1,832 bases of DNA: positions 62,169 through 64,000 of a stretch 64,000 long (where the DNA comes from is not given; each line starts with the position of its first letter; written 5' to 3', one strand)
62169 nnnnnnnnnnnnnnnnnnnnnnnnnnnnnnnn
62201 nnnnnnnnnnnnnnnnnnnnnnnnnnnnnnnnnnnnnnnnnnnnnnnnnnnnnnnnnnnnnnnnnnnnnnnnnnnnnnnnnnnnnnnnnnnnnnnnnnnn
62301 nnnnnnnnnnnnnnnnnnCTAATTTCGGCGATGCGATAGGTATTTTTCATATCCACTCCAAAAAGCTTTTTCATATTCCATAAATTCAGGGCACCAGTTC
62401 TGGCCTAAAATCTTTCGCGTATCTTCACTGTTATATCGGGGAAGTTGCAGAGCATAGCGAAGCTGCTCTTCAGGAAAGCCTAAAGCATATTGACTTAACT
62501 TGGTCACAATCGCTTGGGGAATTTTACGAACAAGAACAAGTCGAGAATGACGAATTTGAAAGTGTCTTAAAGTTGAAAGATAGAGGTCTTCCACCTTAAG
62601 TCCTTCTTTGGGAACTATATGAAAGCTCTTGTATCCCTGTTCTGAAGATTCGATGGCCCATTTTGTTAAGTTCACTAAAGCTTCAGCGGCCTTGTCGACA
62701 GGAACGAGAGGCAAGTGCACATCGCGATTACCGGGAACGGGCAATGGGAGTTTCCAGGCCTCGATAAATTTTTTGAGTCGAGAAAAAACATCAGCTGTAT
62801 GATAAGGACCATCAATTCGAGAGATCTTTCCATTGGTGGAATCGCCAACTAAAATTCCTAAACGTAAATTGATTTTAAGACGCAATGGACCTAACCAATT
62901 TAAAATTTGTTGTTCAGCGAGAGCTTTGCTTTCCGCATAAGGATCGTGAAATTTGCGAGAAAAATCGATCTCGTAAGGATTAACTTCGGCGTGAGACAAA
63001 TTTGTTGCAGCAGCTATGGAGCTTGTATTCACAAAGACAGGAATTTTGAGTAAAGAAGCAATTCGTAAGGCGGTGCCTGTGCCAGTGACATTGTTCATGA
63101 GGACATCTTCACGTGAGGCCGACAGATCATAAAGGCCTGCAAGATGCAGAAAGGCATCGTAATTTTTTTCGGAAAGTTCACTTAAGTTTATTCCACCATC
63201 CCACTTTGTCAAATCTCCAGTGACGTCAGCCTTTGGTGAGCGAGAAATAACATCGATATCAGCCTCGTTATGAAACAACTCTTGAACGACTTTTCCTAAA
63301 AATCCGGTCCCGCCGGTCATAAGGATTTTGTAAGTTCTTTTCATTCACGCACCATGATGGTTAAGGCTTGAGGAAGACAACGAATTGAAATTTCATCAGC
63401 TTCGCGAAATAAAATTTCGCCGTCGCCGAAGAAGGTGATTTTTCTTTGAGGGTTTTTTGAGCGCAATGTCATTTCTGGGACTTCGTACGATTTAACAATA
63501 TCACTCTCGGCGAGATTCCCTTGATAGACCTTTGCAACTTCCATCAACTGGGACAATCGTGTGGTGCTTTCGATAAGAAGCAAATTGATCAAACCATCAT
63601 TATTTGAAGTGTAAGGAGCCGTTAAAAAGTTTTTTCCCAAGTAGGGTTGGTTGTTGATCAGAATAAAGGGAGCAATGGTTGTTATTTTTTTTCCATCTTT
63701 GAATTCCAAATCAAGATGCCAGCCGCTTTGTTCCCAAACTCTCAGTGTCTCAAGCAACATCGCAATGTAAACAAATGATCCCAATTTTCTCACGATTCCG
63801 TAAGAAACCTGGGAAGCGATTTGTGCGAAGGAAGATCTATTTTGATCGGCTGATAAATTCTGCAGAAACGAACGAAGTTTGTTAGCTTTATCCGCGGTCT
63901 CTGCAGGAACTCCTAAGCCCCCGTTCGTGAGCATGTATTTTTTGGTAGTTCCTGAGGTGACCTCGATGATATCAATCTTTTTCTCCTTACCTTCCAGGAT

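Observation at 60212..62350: Acyl-ACP-reductase-like domain outside cyanobacteria, fused to an unrecognised ~335 aa N-terminal domain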

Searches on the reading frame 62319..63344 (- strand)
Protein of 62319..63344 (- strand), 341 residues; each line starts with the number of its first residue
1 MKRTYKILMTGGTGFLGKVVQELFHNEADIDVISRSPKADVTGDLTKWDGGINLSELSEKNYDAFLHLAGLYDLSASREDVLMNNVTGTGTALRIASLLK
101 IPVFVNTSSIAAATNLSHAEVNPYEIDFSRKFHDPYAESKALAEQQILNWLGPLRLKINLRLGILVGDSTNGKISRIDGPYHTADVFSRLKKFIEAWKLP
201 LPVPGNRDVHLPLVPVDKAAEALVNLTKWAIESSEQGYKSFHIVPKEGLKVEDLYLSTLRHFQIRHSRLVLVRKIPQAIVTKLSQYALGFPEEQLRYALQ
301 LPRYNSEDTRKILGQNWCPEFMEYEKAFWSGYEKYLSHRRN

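Call 3: search_protein_families(library=pfam, proteins=[window:62319-63344:-], max_evalue=0.01)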
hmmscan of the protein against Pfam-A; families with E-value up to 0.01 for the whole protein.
window:62319-63344:- (341 aa): 3 families
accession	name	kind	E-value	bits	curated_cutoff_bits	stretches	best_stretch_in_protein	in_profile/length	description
PF07993.18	NAD_binding_4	-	2.1e-17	63.5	20.1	1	41-222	66-257/258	Male sterility protein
PF01370.27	Epimerase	-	4.4e-13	49.6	20.9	1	7-224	1-222/240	NAD dependent epimerase/dehydratase family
PF01073.25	3Beta_HSD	-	1.2e-10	41.3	22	1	9-149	2-159/280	3-beta hydroxysteroid dehydrogenase/isomerase family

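Call 4: search_protein_families(library=ncbifam, proteins=[window:62319-63344:-], max_evalue=0.01)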
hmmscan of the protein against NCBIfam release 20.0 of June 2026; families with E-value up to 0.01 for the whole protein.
window:62319-63344:- (341 aa): 11 families
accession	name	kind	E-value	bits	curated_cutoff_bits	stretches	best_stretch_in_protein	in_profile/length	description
NF005539.0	PRK07201.1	equivalog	2.7e-35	122.2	549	1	8-339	4-357/657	SDR family oxidoreductase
TIGR01746.1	Thioester-redct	subfamily_domain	1.3e-14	54.2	213.35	1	42-259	67-277/371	thioester reductase domain-containing protein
TIGR03466.1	HpnA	hypoth_equivalog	8.3e-10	38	367.65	1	6-149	2-154/327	hopanoid-associated sugar epimerase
NF042422.1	oxyalk_red_OleD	equivalog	2e-09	37.3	580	1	6-165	2-168/329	2-alkyl-3-oxoalkanoate reductase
NF042423.1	oxyalk_red_Shew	equivalog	2.4e-09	36.7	580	1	3-152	7-161/331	2-alkyl-3-oxoalkanoate reductase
TIGR01179.1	galE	equivalog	4.6e-06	25.7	262.3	1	6-148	1-157/332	UDP-glucose 4-epimerase GalE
TIGR01777.1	yfcH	hypoth_equivalog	1.4e-05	24.9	207.35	1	7-111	1-114/292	TIGR01777 family oxidoreductase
NF038078.1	NRPS_MxcG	equivalog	1.8e-05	22.2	2300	1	60-255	1168-1348/1442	myxochelin non-ribosomal peptide synthetase MxcG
NF041293.1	G6PDh_Azf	equivalog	1.9e-05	24.2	400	1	6-121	4-127/252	NAD-dependent glucose-6-phosphate dehydrogenase Azf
NF006168.0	PRK08309.1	equivalog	0.006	16.4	168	0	6-38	2-34/182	short chain dehydrogenase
NF047837.1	UDPAcbARedWbcJ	equivalog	0.008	15.1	500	0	6-113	2-98/372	UDP-2-acetamido-2,6-beta-L-arabino-hexul-4-ose reductase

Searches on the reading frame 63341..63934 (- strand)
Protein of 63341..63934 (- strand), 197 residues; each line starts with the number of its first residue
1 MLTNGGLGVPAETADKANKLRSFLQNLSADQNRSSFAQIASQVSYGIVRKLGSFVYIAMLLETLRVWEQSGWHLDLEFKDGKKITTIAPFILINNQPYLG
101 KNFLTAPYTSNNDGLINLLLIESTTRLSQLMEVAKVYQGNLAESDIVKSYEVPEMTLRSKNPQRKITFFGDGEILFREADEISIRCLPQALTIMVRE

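Call 3: search_protein_families(library=pfam, proteins=[window:63341-63934:-], max_evalue=0.01)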
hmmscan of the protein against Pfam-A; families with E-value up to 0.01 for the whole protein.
window:63341-63934:- (197 aa): 1 family
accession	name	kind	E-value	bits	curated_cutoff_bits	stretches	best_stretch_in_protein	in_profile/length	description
PF19279.4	YegS_C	-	1.1e-16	61.4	27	1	48-194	19-157/158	YegS C-terminal NAD kinase beta sandwich-like domain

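Call 4: search_protein_families(library=ncbifam, proteins=[window:63341-63934:-], max_evalue=0.01)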
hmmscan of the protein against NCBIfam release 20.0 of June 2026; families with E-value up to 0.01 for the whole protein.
window:63341-63934:- (197 aa): 6 families
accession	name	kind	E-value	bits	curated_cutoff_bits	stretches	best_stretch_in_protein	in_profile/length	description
TIGR00147.1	TIGR00147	subfamily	3.5e-08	32.8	118.65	1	36-195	143-294/296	YegS/Rv2252/BmrU family lipid kinase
NF008882.0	PRK11914.1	equivalog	1.7e-05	24.1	302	1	56-195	172-302/306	diacylglycerol kinase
NF002033.0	PRK00861.1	subfamily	1.8e-05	23.5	293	1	49-195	161-304/328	putative lipid kinase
NF009025.0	PRK12361.1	equivalog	2.1e-05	22.9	505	1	49-196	395-540/546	hypothetical protein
NF040993.1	MamU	equivalog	0.00023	20.7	400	1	73-195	177-294/296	lipid kinase MamU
NF009604.0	PRK13057.1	equivalog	0.0016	17.5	274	1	37-195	144-294/302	lipid kinase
